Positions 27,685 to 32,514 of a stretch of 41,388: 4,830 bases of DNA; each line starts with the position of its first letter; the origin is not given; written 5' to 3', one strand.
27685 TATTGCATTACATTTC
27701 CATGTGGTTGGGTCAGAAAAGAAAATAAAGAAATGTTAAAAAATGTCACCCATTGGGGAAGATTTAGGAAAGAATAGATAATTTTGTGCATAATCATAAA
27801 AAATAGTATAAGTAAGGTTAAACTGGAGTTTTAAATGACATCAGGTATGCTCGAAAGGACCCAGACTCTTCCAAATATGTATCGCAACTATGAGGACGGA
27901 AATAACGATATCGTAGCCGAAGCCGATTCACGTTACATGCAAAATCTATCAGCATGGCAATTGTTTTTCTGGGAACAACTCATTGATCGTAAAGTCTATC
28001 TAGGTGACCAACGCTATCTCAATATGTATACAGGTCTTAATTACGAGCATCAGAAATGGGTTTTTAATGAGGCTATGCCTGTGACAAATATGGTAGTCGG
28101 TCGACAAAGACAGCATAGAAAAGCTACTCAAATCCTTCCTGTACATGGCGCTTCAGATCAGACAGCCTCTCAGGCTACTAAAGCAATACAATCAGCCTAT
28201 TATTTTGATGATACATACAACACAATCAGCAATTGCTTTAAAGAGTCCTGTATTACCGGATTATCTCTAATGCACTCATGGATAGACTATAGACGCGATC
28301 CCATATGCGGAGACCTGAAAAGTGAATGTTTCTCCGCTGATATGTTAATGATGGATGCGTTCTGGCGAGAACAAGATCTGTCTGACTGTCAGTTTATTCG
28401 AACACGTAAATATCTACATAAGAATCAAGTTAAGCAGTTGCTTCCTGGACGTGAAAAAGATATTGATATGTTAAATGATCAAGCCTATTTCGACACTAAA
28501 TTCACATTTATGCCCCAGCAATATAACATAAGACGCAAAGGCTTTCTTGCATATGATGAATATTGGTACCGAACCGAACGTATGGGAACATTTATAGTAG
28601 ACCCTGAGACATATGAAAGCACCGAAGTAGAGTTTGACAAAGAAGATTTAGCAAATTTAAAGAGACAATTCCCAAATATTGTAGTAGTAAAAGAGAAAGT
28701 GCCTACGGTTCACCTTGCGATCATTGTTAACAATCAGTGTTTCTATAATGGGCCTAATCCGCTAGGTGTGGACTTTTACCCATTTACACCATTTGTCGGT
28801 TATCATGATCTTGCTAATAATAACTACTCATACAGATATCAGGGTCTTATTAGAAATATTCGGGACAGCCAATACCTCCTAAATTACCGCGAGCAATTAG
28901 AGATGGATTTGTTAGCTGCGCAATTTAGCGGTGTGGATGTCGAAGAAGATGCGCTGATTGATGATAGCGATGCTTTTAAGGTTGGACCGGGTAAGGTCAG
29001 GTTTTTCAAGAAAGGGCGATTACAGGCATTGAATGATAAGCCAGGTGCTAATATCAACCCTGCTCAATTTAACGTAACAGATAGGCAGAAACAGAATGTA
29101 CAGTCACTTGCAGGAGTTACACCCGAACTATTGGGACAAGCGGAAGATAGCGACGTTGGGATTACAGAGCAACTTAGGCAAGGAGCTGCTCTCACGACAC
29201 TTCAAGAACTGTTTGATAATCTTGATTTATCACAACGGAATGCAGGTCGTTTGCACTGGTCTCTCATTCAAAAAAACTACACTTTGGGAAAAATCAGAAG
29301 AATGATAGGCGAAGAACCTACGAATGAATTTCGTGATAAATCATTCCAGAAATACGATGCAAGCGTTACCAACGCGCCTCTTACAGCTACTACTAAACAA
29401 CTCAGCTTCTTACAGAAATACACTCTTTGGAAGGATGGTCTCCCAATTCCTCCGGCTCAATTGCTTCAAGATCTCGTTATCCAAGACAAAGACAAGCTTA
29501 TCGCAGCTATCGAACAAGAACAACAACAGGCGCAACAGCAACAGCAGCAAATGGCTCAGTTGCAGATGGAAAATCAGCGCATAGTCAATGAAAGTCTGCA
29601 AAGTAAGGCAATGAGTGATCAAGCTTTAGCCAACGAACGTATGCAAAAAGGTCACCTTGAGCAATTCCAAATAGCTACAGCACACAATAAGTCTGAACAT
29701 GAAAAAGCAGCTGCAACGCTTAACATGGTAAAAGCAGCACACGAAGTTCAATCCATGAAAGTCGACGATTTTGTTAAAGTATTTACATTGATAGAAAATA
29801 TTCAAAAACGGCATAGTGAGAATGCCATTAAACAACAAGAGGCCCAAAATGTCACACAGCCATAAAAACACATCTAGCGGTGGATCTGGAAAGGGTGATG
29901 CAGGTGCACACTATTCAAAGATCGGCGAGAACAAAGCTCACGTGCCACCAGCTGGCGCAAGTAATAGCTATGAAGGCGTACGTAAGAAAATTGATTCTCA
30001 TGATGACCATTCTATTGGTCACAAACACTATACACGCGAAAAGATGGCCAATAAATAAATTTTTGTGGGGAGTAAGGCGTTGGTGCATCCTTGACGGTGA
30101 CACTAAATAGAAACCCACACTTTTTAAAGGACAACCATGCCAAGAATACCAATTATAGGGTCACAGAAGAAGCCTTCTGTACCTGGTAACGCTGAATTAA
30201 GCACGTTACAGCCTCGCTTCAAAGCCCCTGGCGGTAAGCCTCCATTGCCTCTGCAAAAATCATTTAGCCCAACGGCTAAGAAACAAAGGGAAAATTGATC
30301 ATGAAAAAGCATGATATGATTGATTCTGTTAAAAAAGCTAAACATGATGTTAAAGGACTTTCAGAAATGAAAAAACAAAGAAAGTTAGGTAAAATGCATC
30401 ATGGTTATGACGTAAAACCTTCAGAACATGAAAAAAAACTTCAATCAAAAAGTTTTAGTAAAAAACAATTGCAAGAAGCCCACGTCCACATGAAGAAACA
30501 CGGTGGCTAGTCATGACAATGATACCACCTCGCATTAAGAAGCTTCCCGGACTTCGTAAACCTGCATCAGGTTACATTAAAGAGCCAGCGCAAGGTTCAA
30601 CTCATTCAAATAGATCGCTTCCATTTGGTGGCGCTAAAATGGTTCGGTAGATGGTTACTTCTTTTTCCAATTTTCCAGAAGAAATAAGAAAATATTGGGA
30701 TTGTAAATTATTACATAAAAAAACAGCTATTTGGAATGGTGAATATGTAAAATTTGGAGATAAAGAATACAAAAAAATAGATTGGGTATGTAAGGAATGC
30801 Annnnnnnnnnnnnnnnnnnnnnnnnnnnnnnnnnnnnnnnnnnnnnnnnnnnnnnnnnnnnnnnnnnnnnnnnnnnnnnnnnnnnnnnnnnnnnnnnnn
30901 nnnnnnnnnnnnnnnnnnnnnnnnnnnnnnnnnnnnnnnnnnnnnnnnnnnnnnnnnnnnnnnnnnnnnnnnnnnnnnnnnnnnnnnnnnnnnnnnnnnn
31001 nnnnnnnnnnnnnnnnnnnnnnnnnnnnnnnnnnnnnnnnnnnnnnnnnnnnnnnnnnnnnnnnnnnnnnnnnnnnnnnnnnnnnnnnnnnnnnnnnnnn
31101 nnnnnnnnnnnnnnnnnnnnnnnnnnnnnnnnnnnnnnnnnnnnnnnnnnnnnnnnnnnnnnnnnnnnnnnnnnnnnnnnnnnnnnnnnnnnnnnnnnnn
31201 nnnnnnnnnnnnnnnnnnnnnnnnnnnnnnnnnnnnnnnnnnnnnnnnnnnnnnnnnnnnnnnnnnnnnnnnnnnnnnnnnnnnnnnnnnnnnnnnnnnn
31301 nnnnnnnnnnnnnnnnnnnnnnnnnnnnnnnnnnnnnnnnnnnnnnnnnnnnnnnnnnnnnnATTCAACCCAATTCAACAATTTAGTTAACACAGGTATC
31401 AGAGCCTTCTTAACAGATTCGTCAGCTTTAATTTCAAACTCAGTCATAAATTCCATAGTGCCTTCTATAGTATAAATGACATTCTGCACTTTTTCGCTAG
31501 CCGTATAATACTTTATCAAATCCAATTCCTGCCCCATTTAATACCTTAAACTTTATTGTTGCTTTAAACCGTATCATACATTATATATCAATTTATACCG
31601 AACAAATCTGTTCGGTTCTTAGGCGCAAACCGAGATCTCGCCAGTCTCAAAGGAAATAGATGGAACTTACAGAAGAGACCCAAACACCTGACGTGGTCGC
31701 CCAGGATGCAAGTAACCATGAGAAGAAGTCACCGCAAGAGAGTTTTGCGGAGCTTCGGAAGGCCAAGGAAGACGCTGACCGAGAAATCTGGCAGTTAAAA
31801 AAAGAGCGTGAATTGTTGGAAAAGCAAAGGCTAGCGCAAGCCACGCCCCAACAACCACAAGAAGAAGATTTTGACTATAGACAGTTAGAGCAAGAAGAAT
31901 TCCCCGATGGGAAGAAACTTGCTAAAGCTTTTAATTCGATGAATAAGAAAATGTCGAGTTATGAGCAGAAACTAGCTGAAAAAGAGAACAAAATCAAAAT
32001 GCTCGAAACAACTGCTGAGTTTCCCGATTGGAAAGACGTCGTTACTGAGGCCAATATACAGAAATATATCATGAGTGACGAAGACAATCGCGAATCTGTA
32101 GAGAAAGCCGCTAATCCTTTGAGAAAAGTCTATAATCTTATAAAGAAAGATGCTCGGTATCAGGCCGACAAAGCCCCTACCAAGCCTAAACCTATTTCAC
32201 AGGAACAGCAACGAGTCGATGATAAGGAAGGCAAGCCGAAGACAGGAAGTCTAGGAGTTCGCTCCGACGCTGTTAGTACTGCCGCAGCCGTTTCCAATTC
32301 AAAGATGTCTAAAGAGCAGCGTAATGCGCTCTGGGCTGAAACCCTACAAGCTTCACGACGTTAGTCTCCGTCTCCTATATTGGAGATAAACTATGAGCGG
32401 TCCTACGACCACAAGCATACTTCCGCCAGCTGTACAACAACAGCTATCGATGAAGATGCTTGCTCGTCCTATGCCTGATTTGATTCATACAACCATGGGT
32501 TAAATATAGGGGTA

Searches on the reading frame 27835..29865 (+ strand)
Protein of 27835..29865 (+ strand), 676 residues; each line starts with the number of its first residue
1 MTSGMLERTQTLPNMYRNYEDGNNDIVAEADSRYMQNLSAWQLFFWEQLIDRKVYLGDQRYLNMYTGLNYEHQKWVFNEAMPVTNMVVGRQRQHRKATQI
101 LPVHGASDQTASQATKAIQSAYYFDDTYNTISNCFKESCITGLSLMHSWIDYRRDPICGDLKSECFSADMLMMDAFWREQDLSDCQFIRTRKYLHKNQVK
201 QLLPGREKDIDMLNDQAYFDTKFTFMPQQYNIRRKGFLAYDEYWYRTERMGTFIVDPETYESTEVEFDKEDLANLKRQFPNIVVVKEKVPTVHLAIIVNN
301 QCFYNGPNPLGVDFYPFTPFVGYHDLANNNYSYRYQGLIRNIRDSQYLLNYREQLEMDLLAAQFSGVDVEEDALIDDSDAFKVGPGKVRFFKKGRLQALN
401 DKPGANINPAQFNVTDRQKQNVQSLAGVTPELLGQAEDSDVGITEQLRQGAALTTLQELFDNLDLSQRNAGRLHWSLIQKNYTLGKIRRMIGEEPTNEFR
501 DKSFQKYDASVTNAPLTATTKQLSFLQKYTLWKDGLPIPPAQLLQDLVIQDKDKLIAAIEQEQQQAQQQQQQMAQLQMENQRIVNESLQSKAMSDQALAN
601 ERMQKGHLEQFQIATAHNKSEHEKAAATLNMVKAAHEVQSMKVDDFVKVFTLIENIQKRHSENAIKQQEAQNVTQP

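Call 8: search_protein_families(library=pfam, max_evalue=0.01, proteins=[window:27835-29865:+])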
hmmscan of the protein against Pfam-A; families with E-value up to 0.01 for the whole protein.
window:27835-29865:+ (676 aa): 1 family
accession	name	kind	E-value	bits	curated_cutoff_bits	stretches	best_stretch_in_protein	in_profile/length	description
PF16510.12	P22_portal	-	3.5e-60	204.6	26.1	1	34-600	4-592/594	Phage P22-like portal protein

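Call 9: search_protein_families(library=phrogs, max_evalue=0.001, proteins=[window:27835-29865:+])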
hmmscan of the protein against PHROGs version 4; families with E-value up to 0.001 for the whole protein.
window:27835-29865:+ (676 aa): 2 families
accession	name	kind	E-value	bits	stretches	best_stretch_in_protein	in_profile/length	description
phrog_156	-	head and packaging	6e-61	207.7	1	25-670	10-654/681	portal protein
phrog_18470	-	head and packaging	4.5e-07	30.2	1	82-218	77-215/232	portal protein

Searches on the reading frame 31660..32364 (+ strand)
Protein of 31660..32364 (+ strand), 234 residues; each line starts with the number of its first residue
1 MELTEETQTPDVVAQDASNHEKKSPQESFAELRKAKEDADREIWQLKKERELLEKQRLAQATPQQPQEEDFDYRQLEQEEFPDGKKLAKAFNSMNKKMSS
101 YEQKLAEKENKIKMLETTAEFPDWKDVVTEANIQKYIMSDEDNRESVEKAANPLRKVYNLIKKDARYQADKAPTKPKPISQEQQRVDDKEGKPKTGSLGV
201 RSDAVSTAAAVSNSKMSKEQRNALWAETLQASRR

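Call 8: search_protein_families(library=pfam, max_evalue=0.01, proteins=[window:31660-32364:+])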
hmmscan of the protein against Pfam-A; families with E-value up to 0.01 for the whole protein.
window:31660-32364:+ (234 aa): 1 family
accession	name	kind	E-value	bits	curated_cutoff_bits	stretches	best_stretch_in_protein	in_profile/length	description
PF20716.2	ATPTG10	-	0.0042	18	25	1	96-161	10-73/99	ATPTG10-like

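Call 9: search_protein_families(library=phrogs, max_evalue=0.001, proteins=[window:31660-32364:+])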
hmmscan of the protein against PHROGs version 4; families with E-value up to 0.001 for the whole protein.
window:31660-32364:+ (234 aa): 0 families
